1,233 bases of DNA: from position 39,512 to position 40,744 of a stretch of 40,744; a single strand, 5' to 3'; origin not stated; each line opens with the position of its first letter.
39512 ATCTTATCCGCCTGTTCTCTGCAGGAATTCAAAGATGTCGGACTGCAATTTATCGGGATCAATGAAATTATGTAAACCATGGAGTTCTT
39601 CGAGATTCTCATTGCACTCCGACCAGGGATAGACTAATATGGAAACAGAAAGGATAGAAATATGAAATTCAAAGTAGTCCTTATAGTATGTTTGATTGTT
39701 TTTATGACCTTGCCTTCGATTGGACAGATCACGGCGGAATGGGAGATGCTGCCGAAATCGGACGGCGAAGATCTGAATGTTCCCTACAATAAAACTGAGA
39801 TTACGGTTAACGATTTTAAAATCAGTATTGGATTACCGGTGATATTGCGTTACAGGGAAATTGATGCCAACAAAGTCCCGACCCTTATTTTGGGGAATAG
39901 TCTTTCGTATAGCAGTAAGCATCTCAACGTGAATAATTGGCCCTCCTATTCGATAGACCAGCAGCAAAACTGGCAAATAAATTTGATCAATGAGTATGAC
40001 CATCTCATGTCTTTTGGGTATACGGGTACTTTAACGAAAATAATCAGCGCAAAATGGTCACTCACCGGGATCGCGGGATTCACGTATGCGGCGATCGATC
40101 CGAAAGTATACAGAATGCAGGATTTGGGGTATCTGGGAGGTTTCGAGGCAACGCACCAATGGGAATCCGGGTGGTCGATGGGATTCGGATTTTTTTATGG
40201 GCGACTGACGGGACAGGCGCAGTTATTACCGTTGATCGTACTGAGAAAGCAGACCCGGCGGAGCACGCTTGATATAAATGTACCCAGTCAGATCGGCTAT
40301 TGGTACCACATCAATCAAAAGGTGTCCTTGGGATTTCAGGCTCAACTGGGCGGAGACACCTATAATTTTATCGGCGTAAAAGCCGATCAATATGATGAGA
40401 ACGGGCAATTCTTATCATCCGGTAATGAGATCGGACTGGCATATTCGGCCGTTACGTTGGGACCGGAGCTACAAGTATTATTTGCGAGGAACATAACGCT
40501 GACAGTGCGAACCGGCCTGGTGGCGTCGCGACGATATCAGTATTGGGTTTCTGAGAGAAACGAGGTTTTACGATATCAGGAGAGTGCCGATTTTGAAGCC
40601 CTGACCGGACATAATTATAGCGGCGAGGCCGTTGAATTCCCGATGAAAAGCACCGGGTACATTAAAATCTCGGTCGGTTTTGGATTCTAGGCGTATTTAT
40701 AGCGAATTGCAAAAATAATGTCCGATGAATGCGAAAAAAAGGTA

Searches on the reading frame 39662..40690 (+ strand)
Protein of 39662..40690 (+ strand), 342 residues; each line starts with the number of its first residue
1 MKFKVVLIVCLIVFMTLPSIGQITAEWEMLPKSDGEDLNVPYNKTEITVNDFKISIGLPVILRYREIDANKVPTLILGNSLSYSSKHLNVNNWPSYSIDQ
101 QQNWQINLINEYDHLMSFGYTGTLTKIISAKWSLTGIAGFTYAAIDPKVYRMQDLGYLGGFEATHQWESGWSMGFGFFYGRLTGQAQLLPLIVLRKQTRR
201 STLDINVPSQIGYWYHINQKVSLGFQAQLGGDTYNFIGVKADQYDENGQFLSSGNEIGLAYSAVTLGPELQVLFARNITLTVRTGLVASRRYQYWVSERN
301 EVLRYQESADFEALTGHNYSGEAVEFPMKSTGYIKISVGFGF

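Call 5: search_protein_families(library=pfam, proteins=[window:39662-40690:+], max_evalue=0.01)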
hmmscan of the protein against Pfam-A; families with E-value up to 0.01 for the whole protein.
window:39662-40690:+ (342 aa): 1 family
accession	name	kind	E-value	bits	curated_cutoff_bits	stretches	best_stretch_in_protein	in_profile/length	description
PF19783.5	DUF6268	-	3.6e-09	36.5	22.8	1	113-302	80-257/279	Domain of unknown function (DUF6268)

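Call 42: find_encoding_contigs(protein=window:39662-40690:+, flank=10000, max_places=5)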
Protein window:39662-40690:+ (342 aa): 11 contigs read that carry it; 5 places shown.
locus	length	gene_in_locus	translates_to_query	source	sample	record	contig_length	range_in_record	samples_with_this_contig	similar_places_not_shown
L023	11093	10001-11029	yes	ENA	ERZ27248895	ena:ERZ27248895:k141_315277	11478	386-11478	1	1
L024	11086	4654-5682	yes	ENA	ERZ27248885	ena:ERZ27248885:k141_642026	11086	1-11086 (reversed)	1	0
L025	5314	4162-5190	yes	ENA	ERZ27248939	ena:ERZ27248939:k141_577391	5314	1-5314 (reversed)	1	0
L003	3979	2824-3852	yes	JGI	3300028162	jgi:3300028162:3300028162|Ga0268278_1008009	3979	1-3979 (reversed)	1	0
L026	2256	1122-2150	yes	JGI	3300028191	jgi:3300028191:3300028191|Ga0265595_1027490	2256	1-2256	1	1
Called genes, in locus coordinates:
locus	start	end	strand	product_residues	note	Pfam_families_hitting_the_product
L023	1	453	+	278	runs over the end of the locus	?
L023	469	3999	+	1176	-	PF00501:AMP-binding, PF08241:Methyltransf_11, PF08242:Methyltransf_12, PF13649:Methyltransf_25, PF13847:Methyltransf_31, PF00501:AMP-binding, PF00550:PP-binding, PF00975:Thioesterase, +1 more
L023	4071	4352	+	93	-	-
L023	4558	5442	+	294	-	PF01145:Band_7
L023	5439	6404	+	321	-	PF09084:NMT1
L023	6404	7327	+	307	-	PF02743:dCache_1, PF22673:MCP-like_PDC_1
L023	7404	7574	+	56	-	-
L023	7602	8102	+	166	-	PF05128:DUF697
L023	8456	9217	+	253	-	PF00975:Thioesterase, PF12697:Abhydrolase_6 (weak)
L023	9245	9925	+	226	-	PF22624:AASDHPPT_N, PF01648:ACPS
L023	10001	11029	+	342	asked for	PF19783:DUF6268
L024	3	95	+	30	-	?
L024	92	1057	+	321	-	PF09084:NMT1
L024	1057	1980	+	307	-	PF02743:dCache_1, PF22673:MCP-like_PDC_1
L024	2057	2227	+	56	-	-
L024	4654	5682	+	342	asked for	PF19783:DUF6268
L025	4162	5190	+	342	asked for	PF19783:DUF6268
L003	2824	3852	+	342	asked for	PF19783:DUF6268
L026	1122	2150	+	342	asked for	PF19783:DUF6268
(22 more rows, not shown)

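Call 48: list_cluster_members(proteins=[window:39662-40690:+, window:38906-39586:+, window:3331-4959:+, window:30130-33660:+, window:5023-21054:+, window:35100-36065:+])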
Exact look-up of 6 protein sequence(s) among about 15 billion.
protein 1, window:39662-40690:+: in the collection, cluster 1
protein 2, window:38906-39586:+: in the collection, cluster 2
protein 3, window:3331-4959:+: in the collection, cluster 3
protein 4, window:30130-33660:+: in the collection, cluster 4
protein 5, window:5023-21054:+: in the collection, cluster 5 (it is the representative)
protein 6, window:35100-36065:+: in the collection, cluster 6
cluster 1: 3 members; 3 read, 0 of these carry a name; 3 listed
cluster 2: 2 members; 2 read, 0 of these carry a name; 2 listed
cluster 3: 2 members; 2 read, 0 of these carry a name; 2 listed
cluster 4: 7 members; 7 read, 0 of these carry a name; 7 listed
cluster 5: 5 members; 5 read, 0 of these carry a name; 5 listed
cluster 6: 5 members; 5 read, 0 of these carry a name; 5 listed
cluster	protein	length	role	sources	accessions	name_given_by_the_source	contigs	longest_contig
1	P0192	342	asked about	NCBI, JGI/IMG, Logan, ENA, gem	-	-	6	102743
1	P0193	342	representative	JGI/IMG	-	-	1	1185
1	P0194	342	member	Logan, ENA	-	-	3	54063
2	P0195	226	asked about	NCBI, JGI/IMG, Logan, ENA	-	-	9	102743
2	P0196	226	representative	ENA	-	-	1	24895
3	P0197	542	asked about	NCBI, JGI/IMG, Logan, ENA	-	-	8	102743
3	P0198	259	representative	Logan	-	-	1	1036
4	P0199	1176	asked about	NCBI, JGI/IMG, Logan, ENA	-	-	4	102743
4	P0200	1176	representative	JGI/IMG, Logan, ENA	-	-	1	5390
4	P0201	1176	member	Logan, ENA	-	-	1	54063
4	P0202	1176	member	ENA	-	-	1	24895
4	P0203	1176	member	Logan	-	-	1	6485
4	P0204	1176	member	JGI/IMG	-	-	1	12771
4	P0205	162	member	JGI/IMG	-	-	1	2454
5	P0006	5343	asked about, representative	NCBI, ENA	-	-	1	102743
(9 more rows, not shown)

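Call 49: find_encoding_contigs(protein=P0194, flank=10000, max_places=4)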
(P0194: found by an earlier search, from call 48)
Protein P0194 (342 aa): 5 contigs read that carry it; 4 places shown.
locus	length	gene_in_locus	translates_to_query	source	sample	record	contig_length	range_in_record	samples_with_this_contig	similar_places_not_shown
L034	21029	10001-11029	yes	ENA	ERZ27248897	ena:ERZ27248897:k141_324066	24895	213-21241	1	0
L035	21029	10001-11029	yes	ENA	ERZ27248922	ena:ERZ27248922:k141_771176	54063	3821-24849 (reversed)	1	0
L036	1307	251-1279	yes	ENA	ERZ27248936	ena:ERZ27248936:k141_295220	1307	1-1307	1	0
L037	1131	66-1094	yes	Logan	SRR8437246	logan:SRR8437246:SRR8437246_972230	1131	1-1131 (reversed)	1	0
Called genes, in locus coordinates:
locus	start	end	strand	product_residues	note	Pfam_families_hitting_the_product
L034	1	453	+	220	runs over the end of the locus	?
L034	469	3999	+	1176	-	PF00501:AMP-binding, PF08241:Methyltransf_11, PF08242:Methyltransf_12, PF13649:Methyltransf_25, PF13847:Methyltransf_31, PF00501:AMP-binding, PF00550:PP-binding, PF00975:Thioesterase, +1 more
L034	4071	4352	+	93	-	-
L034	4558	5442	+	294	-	PF01145:Band_7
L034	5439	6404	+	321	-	PF09084:NMT1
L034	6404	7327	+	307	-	PF02743:dCache_1, PF22673:MCP-like_PDC_1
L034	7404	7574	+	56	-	-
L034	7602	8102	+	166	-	PF05128:DUF697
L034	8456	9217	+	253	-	PF00975:Thioesterase, PF12697:Abhydrolase_6 (weak)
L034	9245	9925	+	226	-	PF22624:AASDHPPT_N, PF01648:ACPS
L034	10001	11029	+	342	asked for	PF19783:DUF6268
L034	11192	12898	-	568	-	PF00128:Alpha-amylase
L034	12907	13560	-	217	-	PF03629:SASA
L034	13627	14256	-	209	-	PF02607:B12-binding_2, PF02310:B12-binding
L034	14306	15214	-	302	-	PF02492:cobW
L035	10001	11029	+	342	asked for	PF19783:DUF6268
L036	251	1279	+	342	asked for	PF19783:DUF6268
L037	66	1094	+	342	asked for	PF19783:DUF6268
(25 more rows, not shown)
